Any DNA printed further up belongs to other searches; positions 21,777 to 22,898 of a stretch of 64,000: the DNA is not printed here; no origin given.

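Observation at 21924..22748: DUF559 (Vsr-like) nuclease fused to an unknown N-terminal domain, sitting next to the tRNA-Tyr/Gly/Thr/Trp cluster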

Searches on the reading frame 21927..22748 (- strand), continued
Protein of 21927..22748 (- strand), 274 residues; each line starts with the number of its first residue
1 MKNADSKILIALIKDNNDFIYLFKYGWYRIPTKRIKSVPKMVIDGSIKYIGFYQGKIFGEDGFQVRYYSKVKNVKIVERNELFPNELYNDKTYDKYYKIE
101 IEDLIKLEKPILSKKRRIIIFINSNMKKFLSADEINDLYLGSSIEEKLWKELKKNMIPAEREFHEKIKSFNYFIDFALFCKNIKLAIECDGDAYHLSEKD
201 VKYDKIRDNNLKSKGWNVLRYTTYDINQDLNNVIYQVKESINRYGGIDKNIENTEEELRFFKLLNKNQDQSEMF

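Call 16: find_related_loci(query=A1, collection=genome_contigs, flank=6000)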
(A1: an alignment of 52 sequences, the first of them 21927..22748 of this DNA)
Query A1 (274 aa) in genome_contigs; peptide patterns used: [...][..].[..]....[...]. (x = any residue, [..] = any of these).
599 stretches matched a pattern (row limit reached: there are more); 330 encode a relative of the query (tblastn E <= 1e-3); the best 80 are kept; 80 distinct loci.
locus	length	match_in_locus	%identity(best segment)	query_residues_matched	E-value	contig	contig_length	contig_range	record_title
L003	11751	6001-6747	46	1-252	4e-68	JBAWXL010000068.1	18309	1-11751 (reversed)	MAG: Bacteroidota bacterium isolate ELA062 MAG062_68, whole genome shotgun sequence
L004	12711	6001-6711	46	8-247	8e-68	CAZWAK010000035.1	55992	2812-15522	MAG TPA_asm: uncultured Heliobacteriaceae bacterium isolate SRP287051_co1_146 genome assembly, contig: NODE_1133_length_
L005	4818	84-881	44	2-274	9e-68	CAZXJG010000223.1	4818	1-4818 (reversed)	MAG TPA_asm: uncultured Melioribacteraceae bacterium isolate binchicken_co159_36 genome assembly, contig: NODE_9814_leng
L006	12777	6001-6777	42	9-274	7e-67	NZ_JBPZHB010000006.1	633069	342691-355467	Larkinella sp. GY13 contig6, whole genome shotgun sequence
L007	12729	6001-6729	45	9-252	3e-65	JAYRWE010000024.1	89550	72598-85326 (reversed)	MAG: bacterium isolate NJ_NJASGE3bin.37 k141_212086, whole genome shotgun sequence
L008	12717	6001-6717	48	9-248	7e-64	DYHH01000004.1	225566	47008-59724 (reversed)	MAG TPA_asm: Melioribacter roseus isolate BE2012_2_34_37 Afr_mines_BE2012_20_length_225566_cov_15_631167, whole genome s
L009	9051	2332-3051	38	3-247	1e-60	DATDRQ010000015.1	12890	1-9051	MAG TPA_asm: Anaerolineales bacterium isolate SMAG_U7981 k141_3174084, whole genome shotgun sequence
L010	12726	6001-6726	38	6-248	4e-60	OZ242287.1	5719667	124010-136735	MAG: Caldilineaceae bacterium isolate 1f2d9544-db45-42e4-9b45-a787f01c63b2 genome assembly, chromosome: 1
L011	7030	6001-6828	37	6-273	6e-60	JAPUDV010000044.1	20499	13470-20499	MAG: Candidatus Competibacteraceae bacterium isolate labscale reactor_MAG8 NODE_1885_length_20499_cov_15.202455, whole g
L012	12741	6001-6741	38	6-253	2e-59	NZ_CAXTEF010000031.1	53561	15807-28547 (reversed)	MAG: uncultured Hymenobacter sp. isolate private_T1887_metawrap_bin.17 private_T1887_metawrap_bin.17_31, whole genome sh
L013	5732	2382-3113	39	6-250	4e-59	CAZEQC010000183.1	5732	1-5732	MAG TPA_asm: uncultured Anaerolineales bacterium isolate binchicken_co15_221 genome assembly, contig: NODE_13418_length_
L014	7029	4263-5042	38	8-274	3e-59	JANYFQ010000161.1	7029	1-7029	MAG: Hymenobacter sp. isolate 339R_metabinner_62_sub 339R_k141_1662296, whole genome shotgun sequence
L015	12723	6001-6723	38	3-249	5e-59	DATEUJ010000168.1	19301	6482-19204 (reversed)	MAG TPA_asm: Anaerolineae bacterium isolate SMAG_U8338 k141_2516192, whole genome shotgun sequence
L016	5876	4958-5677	39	6-250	8e-59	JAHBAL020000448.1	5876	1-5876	MAG: Anaerolineae bacterium isolate AQU-02 c_000000201961, whole genome shotgun sequence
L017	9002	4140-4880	38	1-248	5e-59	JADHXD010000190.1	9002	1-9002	MAG: Anaerolineae bacterium isolate BS750m-G44 BS-750m-C15117, whole genome shotgun sequence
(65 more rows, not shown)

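Call 20: predict_structure(alignment_id=A1)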
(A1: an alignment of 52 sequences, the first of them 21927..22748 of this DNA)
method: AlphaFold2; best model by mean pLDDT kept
length: 274 residues; sequences in the alignment: 52
mean_pLDDT: 92.1   pTM: 0.86
mean pLDDT of the five models: 92.1, 91.8, 91.1, 91.0, 90.4
residues with pLDDT >= 90: 226; 70-90: 27; 50-70: 20; < 50: 1
segments of 3 or more residues with pLDDT < 50: none
pLDDT, mean of each block of 10 residues (from residue 1): 84 95 97 93 98 96 97 98 96 98 98 93 97 97 96 96 95 96 96 79 94 97 96 97 88 64 69 53
secondary structure, 60 per line:
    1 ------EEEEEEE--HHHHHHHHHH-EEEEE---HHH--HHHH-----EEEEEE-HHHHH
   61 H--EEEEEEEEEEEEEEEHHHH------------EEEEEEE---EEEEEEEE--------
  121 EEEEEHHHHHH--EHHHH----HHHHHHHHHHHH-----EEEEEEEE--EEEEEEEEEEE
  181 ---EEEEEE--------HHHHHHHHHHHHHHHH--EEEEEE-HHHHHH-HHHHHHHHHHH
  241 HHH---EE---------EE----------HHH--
elements in order: E7-13 H16-25 E27-31 H40-43 E49-54 H56-61 E64-78 H79-82 E95-101 E105-112 E121-125 H126-131 H135-138 H143-154 E160-167 E170-180 E184-189 H198-213 E216-221 H223-228 H230-243

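Call 25: find_encoding_contigs(protein=P0003, flank=5000, max_places=2)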
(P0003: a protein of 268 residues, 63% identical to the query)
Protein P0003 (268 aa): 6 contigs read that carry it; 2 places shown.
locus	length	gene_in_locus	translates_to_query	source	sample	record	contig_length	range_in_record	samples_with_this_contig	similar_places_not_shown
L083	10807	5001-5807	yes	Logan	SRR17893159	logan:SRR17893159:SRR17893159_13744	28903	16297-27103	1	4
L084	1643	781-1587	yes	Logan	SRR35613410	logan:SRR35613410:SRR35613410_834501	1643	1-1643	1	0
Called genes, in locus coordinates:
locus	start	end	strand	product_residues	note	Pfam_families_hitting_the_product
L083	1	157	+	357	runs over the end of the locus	PF00515:TPR_1 (faint), PF07719:TPR_2 (faint), PF13174:TPR_6 (faint), PF13181:TPR_8 (faint), PF13428:TPR_14 (faint), PF13432:TPR_16 (faint), PF14559:TPR_19 (faint), PF13424:TPR_12 (weak)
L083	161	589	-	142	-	PF13581:HATPase_c_2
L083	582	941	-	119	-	PF01740:STAS, PF13466:STAS_2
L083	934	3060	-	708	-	PF11849:DUF3369 (weak), PF07228:SpoIIE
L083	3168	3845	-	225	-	-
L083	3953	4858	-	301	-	PF02541:Ppx-GppA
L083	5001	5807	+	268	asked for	PF04480:DUF559, PF18741:MTES_1575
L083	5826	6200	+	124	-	PF08818:DUF1801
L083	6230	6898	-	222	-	PF00072:Response_reg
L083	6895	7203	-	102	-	PF02599:CsrA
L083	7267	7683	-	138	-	PF02623:FliW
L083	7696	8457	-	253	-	PF13677:MotB_plug, PF00691:OmpA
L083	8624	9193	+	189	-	PF00551:Formyl_trans_N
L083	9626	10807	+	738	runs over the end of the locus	-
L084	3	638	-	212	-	?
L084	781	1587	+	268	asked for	PF04480:DUF559, PF18741:MTES_1575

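Call 26: find_encoding_contigs(protein=P0004, flank=5000, max_places=2)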
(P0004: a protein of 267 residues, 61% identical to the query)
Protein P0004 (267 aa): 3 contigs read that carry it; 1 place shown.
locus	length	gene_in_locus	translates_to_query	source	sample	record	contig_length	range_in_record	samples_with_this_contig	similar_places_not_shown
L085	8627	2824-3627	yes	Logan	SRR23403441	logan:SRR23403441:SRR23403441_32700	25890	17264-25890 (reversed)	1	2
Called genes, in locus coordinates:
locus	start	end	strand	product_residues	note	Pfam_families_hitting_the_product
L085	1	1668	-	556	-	?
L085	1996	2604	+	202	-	-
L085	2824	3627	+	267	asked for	PF04480:DUF559, PF18741:MTES_1575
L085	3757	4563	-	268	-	PF00877:NLPC_P60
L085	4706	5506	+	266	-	PF00795:CN_hydrolase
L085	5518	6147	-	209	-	-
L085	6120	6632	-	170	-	PF09721:Exosortase_EpsH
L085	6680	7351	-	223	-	-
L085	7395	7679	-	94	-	PF00226:DnaJ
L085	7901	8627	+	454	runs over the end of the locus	-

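Call 27: find_encoding_contigs(protein=P0002, flank=5000, max_places=2)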
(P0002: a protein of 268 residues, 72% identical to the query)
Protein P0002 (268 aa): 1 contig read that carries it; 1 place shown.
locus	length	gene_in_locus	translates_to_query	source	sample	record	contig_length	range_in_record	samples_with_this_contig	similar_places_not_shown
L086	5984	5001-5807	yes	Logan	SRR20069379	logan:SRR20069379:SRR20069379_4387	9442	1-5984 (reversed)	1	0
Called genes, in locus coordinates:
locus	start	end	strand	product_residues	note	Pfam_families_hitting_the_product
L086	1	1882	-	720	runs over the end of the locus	PF00654:Voltage_CLC, PF00571:CBS (faint), PF02080:TrkA_C (weak)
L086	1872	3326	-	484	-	-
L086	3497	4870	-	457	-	PF21710:Spt6_S1 (faint), PF00575:S1, PF23459:S1_RRP5 (faint), PF00575:S1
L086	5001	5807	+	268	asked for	PF04480:DUF559, PF18741:MTES_1575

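Call 49: search_protein_families(library=pfam, alignment_id=A3, max_evalue=0.00001)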
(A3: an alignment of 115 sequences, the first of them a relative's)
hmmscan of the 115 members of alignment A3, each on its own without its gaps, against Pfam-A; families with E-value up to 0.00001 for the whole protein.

A. member 1, L003:4259-5143:+ (295 aa): 1 family
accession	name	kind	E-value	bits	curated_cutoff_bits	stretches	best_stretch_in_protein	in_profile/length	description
PF00145.23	DNA_methylase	-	3.8e-38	132.1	22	1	10-289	7-321/324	C-5 cytosine-specific DNA methylase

B. families by the number of members that match (of 115 scanned): 127 families (the first 25 are shown)
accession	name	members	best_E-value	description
PF13304.12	AAA_21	5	1e-33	AAA domain, putative AbiEii toxin, Type IV TA system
PF00005.33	ABC_tran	3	1.1e-33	ABC transporter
PF01041.23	DegT_DnrJ_EryC1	2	4.2e-63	DegT/DnrJ/EryC1/StrS aminotransferase family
PF05685.18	Uma2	2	9.5e-43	Putative restriction endonuclease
PF01797.21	Y1_Tnp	2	8.3e-31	Transposase IS200 like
PF13175.12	AAA_15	2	1.8e-22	AAA ATPase domain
PF00535.33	Glycos_transf_2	2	7.6e-20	Glycosyl transferase family 2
PF00528.27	BPD_transp_1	2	1.2e-17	Binding-protein-dependent transport system inner membrane component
PF13641.12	Glyco_tranf_2_3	2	3.7e-14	Glycosyltransferase like family 2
PF13391.12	HNH_2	2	4.3e-13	HNH endonuclease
PF01381.28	HTH_3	2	7.3e-07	Helix-turn-helix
PF01053.26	Cys_Met_Meta_PP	1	4e-138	Cys/Met metabolism PLP-dependent enzyme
PF00135.34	COesterase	1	1.1e-110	Carboxylesterase family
PF11855.13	DUF3375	1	3.2e-87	Protein of unknown function (DUF3375)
PF13660.11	DUF4147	1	1.4e-83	Domain of unknown function (DUF4147)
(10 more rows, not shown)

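Call 50: search_protein_families(library=padloc, alignment_id=A3, max_evalue=1e-10)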
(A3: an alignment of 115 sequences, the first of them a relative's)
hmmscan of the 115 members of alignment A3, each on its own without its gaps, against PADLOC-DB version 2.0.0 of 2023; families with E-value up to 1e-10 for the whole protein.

A. member 1, L003:4259-5143:+ (295 aa): 40 families (the best 25 are shown)
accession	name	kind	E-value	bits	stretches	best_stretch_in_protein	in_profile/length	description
PDLC03378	MTase_II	-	4.4e-45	152.5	2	9-183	8-195/344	Type II methyltransferase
PDLC00033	DruM2|DruM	-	8.6e-37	125.3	2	9-178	27-209/368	DNA cytosine methylase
PDLC03272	MTase_II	-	1.2e-36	124.7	1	5-294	76-390/407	Type II methyltransferase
PDLC03234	MTase_II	-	1.4e-36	124.6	1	10-184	11-200/375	Type II methyltransferase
PDLC03326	MTase_II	-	2.5e-35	120.5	2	6-174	7-189/412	Type II methyltransferase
PDLC00026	DruM2|DruM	-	8.3e-35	118.9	1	10-289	11-313/336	DNA cytosine methylase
PDLC00027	DruM2|DruM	-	1.4e-33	114.8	1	9-192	17-203/361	DNA cytosine methylase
PDLC00031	DruM2|DruM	-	6.6e-29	99.1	1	9-170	17-182/361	DNA cytosine methylase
PDLC02649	DrmMII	-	9.6e-29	98.6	2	214-289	340-413/422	DrmMII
PDLC03270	MTase_II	-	1.9e-28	97.4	1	9-293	6-293/309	Type II methyltransferase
PDLC03307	MTase_II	-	2.8e-28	97.2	1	9-122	6-119/382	Type II methyltransferase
PDLC03330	MTase_II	-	4.4e-24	83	2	242-295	373-427/430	Type II methyltransferase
PDLC02648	DrmMII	-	8.5e-23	78.9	1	9-203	27-265/468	DrmMII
PDLC02650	DrmMII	-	8.7e-23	78.9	0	5-128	10-145/435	DrmMII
PDLC03237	MTase_II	-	1.1e-22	77.9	1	5-177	795-984/1036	Type II methyltransferase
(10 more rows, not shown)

B. families by the number of members that match (of 115 scanned): 173 families (the first 25 are shown)
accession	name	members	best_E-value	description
PDLC04135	mad3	4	3.3e-30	mads_3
PDLC02980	AriA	3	5.5e-34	-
PDLC04132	HNH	2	4.3e-90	-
PDLC03026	MTase_I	2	3.5e-61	Type I methyltransferase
PDLC04178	HEC-01A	2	6.1e-56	-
PDLC03021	MTase_I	2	2.7e-44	Type I methyltransferase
PDLC04175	HEC-01A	2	1.2e-42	-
PDLC04177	HEC-01A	2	7.3e-41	-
PDLC02358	Old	2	4e-27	Old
PDLC04134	mad2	2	3.8e-25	mads_2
PDLC02335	AbiLi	2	3.4e-24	AbiLi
PDLC02979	AriA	2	1.2e-23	-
PDLC03878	NsnB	2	1.1e-16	-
PDLC02915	ATPase-Toprim_I-B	2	1.5e-16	-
PDLC00067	GajA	2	2.4e-14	AAA ATPase domain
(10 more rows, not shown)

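Call 54: search_dna_similar(query=window:21927-22748:-, collection=phages, mode=protein, max_evalue=0.001, max_rows=15)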
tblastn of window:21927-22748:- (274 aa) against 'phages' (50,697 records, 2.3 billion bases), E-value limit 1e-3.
Records with a match: 1; places in all: 1; records where one place covers at least 80% of the query: 0.
Best place of each record, by identity: <60% 1.
By first word of the organism name: Bacteriophage 1.
By host as written in the record: - 1.
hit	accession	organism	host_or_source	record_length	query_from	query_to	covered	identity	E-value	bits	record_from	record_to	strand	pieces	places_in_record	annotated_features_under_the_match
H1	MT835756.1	Bacteriophage sp.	human fecal samples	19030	150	242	34%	25.7%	5e-4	47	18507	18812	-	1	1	record has no annotation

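Call 55: search_dna_similar(query=window:21927-22748:-, collection=plasmids, mode=protein, max_evalue=0.001, max_rows=15)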
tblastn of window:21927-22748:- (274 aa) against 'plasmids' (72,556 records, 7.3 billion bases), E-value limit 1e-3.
Records with a match: 44; places in all: 44; records where one place covers at least 80% of the query: 0.
Best place of each record, by identity: <60% 44.
By first word of the organism name: Bacillus 8; Parageobacillus 6; Geobacillus 5; Deinococcus 4; Azospirillum 3; Sinorhizobium 3; Escherichia 2; Priestia 2; Acetoanaerobium 1; Aliivibrio 1; and 9 more.
By predicted mobility (MOB-suite, as given by PLSDB): non-mobilizable 28; conjugative 9; mobilizable 7.
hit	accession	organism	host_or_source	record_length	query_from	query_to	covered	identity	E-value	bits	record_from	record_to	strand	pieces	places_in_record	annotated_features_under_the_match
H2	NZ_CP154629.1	Acetoanaerobium noterae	cell culture,Sludge of a digestion ...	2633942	116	266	55%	25.8%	8e-6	54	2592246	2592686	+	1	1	none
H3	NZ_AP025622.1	Parageobacillus thermoglucosidasius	-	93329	167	265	36%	39.4%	7e-9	64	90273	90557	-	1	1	DUF559 domain-containing protein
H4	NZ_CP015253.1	Bacillus thuringiensis Bt18247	Caenorhabditis elegans,whole organism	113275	118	245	47%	28.6%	3e-4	49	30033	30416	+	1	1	DUF559 domain-containing protein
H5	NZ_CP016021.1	Bacillus weihaiensis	single cell,marine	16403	130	242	41%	31.3%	4e-6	56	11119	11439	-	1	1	DUF559 domain-containing protein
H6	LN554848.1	Aliivibrio wodanis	-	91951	142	239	36%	36.0%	4e-7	58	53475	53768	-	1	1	putative uncharacterized protein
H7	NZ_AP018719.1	Sulfuricystis multivorans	-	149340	141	241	37%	34.3%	4e-7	58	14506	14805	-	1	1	DUF559 domain-containing protein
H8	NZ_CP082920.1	Sutcliffiella horikoshii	cell culture,water from a container for ...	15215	142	241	36%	34.0%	4e-8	61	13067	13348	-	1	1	DUF559 domain-containing protein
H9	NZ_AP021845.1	Azospira sp. I09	-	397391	141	242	37%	33.0%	3e-7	59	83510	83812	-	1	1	DUF559 domain-containing protein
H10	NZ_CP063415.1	Parageobacillus thermoglucosidasius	soil,soil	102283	157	242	31%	38.4%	4e-6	55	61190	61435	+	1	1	none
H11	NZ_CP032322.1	Azospirillum argentinense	soil sample,Agricultural field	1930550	110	232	45%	26.4%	4e-5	52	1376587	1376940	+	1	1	record has no annotation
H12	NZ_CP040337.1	Bacillus luti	Apostichopus japonicus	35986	142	242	37%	31.7%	5e-5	52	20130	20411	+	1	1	DUF559 domain-containing protein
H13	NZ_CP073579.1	Photobacterium sp. GJ3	-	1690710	145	243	36%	32.0%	3e-6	56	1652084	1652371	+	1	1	record has no annotation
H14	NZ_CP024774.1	Bacillus thuringiensis LM1212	Oryctes gigas,whole organism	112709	140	241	37%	30.8%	2e-4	50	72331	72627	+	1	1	DUF559 domain-containing protein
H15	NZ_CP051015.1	Bacillus tropicus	Oryctes gigas,whole organism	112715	140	241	37%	30.8%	2e-4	50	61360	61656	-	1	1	DUF559 domain-containing protein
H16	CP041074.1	Bacillus tropicus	Oryctes gigas,whole organism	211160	140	241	37%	30.8%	2e-4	50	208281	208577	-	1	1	DUF559 domain-containing protein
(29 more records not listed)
